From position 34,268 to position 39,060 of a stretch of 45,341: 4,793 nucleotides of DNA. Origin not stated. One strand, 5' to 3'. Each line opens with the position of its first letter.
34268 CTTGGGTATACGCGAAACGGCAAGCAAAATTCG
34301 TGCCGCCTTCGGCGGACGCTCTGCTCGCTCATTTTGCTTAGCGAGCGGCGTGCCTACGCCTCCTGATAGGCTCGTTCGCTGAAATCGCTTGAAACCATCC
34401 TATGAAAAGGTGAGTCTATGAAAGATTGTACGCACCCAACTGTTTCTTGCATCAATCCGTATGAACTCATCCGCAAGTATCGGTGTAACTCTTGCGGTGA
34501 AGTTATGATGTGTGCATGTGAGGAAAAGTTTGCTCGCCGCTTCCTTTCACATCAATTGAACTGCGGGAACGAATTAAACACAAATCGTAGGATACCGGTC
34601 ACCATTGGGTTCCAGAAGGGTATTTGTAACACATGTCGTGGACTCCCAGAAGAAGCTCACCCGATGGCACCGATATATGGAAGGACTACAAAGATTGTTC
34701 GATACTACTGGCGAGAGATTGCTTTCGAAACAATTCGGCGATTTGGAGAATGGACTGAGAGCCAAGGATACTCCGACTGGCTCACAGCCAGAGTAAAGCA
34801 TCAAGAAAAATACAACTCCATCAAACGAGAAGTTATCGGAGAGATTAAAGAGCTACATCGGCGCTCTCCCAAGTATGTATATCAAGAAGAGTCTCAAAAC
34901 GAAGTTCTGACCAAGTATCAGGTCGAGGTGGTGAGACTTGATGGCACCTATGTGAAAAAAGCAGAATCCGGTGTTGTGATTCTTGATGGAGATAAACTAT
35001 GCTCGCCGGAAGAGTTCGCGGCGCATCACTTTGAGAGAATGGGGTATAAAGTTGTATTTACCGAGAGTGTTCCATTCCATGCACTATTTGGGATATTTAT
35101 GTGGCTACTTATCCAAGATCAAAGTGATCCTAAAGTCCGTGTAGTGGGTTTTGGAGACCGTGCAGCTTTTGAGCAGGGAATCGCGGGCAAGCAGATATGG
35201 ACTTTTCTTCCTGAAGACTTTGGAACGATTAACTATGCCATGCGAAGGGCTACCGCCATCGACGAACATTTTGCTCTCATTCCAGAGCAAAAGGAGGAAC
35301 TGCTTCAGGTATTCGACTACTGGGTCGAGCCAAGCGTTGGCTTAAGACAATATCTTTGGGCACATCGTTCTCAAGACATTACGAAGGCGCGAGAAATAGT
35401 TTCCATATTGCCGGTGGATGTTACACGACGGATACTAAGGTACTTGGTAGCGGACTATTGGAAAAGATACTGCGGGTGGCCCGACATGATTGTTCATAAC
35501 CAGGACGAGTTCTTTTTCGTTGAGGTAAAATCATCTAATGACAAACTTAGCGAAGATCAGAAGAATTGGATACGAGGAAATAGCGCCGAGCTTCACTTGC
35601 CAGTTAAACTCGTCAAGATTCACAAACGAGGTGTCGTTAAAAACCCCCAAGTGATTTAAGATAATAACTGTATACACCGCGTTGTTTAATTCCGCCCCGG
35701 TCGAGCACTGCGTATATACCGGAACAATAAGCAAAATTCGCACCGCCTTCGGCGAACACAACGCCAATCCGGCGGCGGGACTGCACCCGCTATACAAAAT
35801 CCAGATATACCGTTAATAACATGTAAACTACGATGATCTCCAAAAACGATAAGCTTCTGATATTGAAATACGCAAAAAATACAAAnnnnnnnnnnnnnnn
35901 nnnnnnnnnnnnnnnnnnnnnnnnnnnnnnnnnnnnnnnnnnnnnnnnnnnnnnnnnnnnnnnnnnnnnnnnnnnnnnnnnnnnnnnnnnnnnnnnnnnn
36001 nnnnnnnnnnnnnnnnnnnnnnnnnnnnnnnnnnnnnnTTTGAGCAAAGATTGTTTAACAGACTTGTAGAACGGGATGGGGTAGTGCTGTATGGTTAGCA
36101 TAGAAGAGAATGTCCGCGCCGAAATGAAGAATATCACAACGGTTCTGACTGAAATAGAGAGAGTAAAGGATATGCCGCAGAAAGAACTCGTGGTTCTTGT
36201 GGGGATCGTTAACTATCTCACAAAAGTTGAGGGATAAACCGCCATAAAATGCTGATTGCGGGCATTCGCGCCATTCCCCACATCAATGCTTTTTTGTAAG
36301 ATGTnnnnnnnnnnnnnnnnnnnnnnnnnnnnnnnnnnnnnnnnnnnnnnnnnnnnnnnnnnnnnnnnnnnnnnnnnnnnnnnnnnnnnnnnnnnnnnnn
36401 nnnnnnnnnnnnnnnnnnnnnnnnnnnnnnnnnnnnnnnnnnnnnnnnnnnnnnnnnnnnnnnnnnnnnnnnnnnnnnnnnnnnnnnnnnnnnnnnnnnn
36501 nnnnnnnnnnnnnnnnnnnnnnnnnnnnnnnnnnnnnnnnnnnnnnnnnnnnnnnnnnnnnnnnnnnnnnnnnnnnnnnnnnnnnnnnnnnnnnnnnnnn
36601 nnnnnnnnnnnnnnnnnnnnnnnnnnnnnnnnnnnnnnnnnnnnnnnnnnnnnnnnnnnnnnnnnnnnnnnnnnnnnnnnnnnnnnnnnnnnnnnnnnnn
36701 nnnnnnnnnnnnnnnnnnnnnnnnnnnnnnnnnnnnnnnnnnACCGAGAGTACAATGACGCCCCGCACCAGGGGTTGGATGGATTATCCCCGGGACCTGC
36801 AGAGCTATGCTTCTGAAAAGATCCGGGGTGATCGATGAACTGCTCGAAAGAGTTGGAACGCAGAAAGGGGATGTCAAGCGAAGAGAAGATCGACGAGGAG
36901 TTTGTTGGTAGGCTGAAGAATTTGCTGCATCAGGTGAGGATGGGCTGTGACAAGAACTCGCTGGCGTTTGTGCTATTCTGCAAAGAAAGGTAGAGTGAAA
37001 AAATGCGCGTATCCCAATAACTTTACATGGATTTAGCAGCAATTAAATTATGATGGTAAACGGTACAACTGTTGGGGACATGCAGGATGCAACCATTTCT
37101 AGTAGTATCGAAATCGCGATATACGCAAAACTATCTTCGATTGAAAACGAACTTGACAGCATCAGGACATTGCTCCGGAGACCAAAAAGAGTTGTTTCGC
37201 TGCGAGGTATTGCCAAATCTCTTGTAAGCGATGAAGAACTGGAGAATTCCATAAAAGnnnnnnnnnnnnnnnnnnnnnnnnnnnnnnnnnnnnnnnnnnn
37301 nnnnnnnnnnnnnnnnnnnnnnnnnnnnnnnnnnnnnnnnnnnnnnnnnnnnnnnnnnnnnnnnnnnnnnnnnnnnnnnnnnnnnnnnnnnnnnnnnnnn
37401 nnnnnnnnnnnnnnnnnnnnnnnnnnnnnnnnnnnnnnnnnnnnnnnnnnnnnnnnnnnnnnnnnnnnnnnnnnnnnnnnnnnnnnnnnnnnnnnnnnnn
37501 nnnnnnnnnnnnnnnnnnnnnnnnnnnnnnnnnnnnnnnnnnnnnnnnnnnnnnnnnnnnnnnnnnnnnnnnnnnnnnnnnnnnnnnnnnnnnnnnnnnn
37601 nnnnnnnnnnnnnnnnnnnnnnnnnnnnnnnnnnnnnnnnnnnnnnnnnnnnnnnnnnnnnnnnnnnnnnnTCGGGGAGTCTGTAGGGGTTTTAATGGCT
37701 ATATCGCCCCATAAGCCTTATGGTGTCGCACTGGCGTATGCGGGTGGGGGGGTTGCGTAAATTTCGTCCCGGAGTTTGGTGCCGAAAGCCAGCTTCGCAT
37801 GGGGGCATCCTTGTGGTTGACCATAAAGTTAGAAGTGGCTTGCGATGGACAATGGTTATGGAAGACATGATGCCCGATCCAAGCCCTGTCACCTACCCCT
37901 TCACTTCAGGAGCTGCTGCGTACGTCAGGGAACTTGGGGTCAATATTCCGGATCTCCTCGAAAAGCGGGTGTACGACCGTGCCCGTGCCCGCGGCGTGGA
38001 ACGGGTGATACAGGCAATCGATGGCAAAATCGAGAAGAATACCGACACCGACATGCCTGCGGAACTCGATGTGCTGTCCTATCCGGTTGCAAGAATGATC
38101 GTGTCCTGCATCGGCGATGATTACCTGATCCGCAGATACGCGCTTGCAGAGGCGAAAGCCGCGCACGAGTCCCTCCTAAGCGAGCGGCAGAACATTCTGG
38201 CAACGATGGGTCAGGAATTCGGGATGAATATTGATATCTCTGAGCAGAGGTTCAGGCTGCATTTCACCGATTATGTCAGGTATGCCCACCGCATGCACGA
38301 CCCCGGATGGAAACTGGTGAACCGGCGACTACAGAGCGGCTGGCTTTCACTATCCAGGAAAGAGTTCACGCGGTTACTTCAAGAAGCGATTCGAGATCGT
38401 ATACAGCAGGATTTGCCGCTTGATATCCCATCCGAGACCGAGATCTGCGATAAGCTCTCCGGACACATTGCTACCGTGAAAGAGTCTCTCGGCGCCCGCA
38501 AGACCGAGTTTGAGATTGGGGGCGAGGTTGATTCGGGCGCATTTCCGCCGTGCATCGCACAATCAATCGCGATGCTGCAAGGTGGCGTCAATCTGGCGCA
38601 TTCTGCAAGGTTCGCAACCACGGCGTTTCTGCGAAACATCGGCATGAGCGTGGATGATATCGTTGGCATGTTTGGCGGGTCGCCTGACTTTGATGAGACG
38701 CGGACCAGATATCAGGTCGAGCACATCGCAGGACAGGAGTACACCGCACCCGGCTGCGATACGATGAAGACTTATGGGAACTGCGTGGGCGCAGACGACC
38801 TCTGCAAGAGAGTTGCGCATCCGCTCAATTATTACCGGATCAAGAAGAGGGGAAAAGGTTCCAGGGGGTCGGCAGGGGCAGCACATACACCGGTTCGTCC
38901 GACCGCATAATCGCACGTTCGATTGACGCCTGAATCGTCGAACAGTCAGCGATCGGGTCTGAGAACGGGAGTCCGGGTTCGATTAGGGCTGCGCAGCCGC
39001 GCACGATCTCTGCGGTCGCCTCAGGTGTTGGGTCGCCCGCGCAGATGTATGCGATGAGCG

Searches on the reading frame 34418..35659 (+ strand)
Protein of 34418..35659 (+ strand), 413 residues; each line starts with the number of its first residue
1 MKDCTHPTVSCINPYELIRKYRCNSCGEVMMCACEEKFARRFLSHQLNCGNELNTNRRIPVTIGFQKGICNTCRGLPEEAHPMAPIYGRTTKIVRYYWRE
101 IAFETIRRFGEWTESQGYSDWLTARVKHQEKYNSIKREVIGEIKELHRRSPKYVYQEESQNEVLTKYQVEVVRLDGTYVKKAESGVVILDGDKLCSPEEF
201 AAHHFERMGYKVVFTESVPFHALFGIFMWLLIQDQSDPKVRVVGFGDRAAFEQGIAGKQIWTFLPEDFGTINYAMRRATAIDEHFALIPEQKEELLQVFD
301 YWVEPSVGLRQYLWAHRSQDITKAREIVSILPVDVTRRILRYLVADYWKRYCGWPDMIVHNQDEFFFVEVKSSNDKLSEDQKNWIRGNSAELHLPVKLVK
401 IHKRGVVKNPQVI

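Call 56: search_protein_families(library=pfam, proteins=[window:34418-35659:+], max_evalue=0.001)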
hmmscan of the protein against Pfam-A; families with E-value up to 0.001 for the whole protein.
window:34418-35659:+ (413 aa): 1 family
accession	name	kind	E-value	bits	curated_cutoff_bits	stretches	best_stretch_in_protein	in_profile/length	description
PF08774.17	VRR_NUC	-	3.4e-12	46.9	23.8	1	295-386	6-100/116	VRR-NUC domain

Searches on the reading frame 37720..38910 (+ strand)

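Call 56: search_protein_families(library=pfam, proteins=[window:37720-38910:+], max_evalue=0.001)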
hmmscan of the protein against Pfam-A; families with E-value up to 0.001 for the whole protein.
window:37720-38910:+ (396 aa): 1 family
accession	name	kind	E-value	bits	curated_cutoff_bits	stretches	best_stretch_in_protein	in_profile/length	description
PF04104.19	DNA_primase_lrg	-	2.9e-29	102.7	22.4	1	177-359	2-211/266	Eukaryotic and archaeal DNA primase, large subunit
